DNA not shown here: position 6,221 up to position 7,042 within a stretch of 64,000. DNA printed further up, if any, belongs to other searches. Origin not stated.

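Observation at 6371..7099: NYN-domain nuclease inserted into the rpsO-pnp operon, plus a tandem-palindrome pnp leader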

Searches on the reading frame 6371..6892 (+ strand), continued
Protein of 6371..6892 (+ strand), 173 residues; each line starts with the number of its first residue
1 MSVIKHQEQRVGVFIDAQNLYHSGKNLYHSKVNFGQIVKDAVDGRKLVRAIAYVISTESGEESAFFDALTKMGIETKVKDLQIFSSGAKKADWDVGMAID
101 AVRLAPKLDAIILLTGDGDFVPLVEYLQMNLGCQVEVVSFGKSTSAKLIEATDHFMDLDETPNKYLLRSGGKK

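Call 68: search_protein_families(library=pfam, proteins=[L064:6718-7704:-, L002:6635-7255:-, L008:7136-7756:+, L037:7095-7763:+, L073:6683-8413:+, L013:7545-8450:-, L026:5438-6298:+, L063:6656-7312:+, L011:6571-7263:-, L048:6620-7594:-], max_evalue=0.001)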
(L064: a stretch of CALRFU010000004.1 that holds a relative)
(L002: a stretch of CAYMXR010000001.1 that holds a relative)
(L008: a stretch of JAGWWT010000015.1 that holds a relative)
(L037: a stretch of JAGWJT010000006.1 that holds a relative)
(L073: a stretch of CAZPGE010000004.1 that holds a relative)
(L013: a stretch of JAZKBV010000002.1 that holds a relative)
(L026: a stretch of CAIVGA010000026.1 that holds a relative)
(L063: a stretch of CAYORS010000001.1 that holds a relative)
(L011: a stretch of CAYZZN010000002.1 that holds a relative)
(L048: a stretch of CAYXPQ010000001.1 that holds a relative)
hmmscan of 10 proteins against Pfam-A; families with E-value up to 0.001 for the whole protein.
L064:6718-7704:- (328 aa): 2 families
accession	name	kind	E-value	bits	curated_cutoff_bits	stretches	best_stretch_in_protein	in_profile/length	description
PF04332.21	DUF475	-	2.1e-92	310.5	27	1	41-321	1-288/293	Protein of unknown function (DUF475)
PF03741.22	TerC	-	1.4e-16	61.2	27.8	1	32-293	3-176/178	Integral membrane protein TerC family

L002:6635-7255:- (206 aa): 0 families

L008:7136-7756:+ (207 aa): 0 families

L037:7095-7763:+ (223 aa): 1 family
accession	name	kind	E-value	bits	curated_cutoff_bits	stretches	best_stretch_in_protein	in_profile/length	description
PF10543.14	ORF6N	-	9.1e-31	106.4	27.8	1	47-133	2-86/86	ORF6N domain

L073:6683-8413:+ (577 aa): 12 families
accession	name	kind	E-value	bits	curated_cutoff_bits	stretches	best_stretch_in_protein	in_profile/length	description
PF05970.20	PIF1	-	1.7e-31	110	25.9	1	21-224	19-220/223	PIF1-like helicase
PF14493.12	HTH_40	-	3.3e-16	59.8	27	1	480-573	1-89/89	Helix-turn-helix domain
PF13604.12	AAA_30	-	3.7e-16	59.9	27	1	12-158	5-133/191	AAA domain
PF13245.12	AAA_19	-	5.8e-16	59.3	25.1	1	16-157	3-133/134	AAA domain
PF13401.12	AAA_22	-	3.3e-08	34.4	27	1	24-148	5-122/130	AAA domain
PF13086.12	AAA_11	-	9.6e-05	22.7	27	0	13-49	6-42/257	AAA domain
PF20720.3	nSTAND3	-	0.00016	21.9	27.2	1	15-58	8-51/155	Novel STAND NTPase 3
PF07728.20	AAA_5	-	0.00019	21.9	22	0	26-122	1-83/139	AAA domain (dynein-related subfamily)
PF21530.3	Pif1_2B_dom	-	0.00023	21.3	23.9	1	281-325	2-47/47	DNA helicase Pif1, 2B domain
PF03266.21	NTPase_1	-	0.00038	20.8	23.9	0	26-53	1-28/168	NTPase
PF13191.12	AAA_16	-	0.00039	21.4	32.6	0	23-51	21-51/167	AAA ATPase domain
PF02689.20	Herpes_Helicase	-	0.00053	18.6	27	0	369-408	732-773/808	Helicase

L013:7545-8450:- (301 aa): 0 families

L026:5438-6298:+ (287 aa): 1 family
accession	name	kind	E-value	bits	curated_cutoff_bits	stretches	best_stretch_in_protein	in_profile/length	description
PF02498.22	Bro-N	-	1.5e-07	32.4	25.6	1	24-115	2-91/96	BRO family, N-terminal domain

L063:6656-7312:+ (219 aa): 0 families

L011:6571-7263:- (230 aa): 0 families

L048:6620-7594:- (324 aa): 6 families
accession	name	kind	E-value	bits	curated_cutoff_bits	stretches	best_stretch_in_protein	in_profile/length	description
PF13412.12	HTH_24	-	3.5e-06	26.9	21.9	1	7-47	7-47/48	Winged helix-turn-helix DNA-binding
PF08220.18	HTH_DeoR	-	2.7e-05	24.3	21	1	8-49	5-46/57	DeoR-like helix-turn-helix domain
PF12802.13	MarR_2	-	5.6e-05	23.7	27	1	2-49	4-52/61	MarR family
PF08279.18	HTH_11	-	0.00048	20.4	25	0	7-52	4-48/55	HTH domain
PF01047.28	MarR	-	0.00061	20.1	24.6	0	12-49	12-49/59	MarR family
PF00156.33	Pribosyltran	-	0.00077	19.2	26.3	0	218-307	41-118/158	Phosphoribosyl transferase domain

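Call 69: list_cluster_members(proteins=[P0001])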
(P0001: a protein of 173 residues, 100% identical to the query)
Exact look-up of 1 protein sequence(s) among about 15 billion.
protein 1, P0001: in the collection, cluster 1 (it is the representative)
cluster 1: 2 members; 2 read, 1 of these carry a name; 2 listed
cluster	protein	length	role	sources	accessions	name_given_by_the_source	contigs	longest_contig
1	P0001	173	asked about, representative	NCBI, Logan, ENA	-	-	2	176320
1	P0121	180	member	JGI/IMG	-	uncharacterized LabA/DUF88 family protein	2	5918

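Call 70: find_encoding_contigs(protein=P0001, flank=3000, max_places=4)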
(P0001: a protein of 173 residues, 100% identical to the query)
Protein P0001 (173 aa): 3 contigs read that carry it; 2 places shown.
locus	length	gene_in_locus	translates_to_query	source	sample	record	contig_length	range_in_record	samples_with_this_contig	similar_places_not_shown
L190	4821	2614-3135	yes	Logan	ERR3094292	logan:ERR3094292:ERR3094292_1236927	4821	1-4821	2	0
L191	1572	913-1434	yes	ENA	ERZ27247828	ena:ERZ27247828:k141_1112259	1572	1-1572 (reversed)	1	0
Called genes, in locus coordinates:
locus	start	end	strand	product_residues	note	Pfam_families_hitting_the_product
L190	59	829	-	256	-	PF03372:Exo_endo_phos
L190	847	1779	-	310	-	PF02899:Phage_int_SAM_1, PF13102:Phage_int_SAM_5 (weak), PF13495:Phage_int_SAM_4 (weak), PF00589:Phage_integrase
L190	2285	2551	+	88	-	PF00312:Ribosomal_S15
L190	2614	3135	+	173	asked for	PF01936:NYN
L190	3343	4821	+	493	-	?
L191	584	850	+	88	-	PF00312:Ribosomal_S15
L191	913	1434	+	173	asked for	PF01936:NYN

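Call 72: find_encoding_contigs(protein=P0003, flank=3500, max_places=2)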
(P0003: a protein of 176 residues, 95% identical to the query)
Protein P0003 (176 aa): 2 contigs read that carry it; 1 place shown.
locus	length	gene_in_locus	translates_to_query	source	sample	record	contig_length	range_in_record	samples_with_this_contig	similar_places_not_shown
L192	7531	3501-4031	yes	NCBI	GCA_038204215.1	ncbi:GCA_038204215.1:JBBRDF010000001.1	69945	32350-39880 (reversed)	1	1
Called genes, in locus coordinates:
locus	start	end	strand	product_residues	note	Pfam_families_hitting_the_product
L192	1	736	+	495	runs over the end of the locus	PF01743:PolyA_pol, PF12627:PolyA_pol_RNAbd, PF01966:HD, PF13735:tRNA_NucTran2_2 (weak)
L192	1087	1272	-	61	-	-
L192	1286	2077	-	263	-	PF03372:Exo_endo_phos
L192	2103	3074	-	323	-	PF02899:Phage_int_SAM_1, PF13495:Phage_int_SAM_4 (faint), PF00589:Phage_integrase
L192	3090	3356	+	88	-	PF00312:Ribosomal_S15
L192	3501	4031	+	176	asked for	PF01936:NYN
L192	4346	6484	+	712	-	PF01138:RNase_PH, PF00013:KH_1, PF00575:S1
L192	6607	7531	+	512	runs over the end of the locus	-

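Call 73: find_encoding_contigs(protein=P0009, flank=3500, max_places=2)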
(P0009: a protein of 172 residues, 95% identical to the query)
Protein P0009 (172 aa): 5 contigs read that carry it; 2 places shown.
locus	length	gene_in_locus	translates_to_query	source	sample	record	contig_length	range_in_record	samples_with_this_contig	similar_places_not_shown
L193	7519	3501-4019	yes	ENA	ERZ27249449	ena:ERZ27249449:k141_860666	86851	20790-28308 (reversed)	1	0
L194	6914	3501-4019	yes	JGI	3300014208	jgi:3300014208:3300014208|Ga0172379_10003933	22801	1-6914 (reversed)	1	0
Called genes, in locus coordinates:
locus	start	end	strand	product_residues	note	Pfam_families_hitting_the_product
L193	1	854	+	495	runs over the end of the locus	PF01743:PolyA_pol, PF12627:PolyA_pol_RNAbd, PF01966:HD, PF13735:tRNA_NucTran2_2 (weak)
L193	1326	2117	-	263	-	PF03372:Exo_endo_phos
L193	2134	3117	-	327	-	PF02899:Phage_int_SAM_1, PF13495:Phage_int_SAM_4 (weak), PF00589:Phage_integrase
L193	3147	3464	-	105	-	-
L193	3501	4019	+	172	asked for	PF01936:NYN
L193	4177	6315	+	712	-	PF01138:RNase_PH, PF00013:KH_1, PF00575:S1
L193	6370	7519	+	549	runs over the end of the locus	-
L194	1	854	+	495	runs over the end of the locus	PF01743:PolyA_pol, PF12627:PolyA_pol_RNAbd, PF01966:HD, PF13735:tRNA_NucTran2_2 (weak)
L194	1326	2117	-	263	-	PF03372:Exo_endo_phos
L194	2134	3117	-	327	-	PF02899:Phage_int_SAM_1, PF13495:Phage_int_SAM_4 (weak), PF00589:Phage_integrase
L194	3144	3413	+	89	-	PF00312:Ribosomal_S15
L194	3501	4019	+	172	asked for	PF01936:NYN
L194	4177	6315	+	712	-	PF01138:RNase_PH, PF00013:KH_1, PF00575:S1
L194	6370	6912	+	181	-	?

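Call 74: find_encoding_contigs(protein=P0010, flank=3500, max_places=2)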
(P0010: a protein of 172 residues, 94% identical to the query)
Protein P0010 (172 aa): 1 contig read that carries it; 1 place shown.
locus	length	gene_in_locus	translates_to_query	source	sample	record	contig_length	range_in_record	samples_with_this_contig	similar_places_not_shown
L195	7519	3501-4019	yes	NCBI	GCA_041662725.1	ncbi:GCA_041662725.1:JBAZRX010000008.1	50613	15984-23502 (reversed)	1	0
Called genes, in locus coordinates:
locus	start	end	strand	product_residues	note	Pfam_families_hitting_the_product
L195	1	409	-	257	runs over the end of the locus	PF03372:Exo_endo_phos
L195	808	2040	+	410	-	PF07690:MFS_1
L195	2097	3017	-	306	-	PF02899:Phage_int_SAM_1, PF13495:Phage_int_SAM_4 (faint), PF00589:Phage_integrase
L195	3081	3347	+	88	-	PF00312:Ribosomal_S15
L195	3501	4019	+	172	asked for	PF01936:NYN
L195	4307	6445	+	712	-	PF01138:RNase_PH, PF00013:KH_1, PF00575:S1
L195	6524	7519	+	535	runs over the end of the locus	-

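Call 75: find_encoding_contigs(protein=P0005, flank=3500, max_places=2)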
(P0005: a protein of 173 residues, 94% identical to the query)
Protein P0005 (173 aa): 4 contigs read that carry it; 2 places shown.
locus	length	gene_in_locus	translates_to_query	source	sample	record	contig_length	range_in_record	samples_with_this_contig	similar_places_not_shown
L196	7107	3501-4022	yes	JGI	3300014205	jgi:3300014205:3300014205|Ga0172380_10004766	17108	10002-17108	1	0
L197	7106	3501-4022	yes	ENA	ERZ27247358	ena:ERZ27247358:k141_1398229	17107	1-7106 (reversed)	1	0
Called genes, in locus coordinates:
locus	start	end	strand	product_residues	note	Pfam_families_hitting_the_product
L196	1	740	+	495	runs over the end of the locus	PF01743:PolyA_pol, PF12627:PolyA_pol_RNAbd, PF01966:HD, PF13735:tRNA_NucTran2_2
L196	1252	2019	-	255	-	PF03372:Exo_endo_phos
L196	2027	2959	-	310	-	PF02899:Phage_int_SAM_1, PF13495:Phage_int_SAM_4 (faint), PF00589:Phage_integrase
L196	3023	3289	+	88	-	PF00312:Ribosomal_S15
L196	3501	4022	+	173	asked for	PF01936:NYN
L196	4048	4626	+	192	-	-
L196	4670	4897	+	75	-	PF21956:DUF6922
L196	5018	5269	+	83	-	-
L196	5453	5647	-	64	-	-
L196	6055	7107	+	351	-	?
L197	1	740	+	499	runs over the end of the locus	PF01743:PolyA_pol, PF12627:PolyA_pol_RNAbd, PF01966:HD, PF13735:tRNA_NucTran2_2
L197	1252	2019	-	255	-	PF03372:Exo_endo_phos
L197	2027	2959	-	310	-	PF02899:Phage_int_SAM_1, PF13495:Phage_int_SAM_4 (faint), PF00589:Phage_integrase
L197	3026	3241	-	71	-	-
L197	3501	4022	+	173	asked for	PF01936:NYN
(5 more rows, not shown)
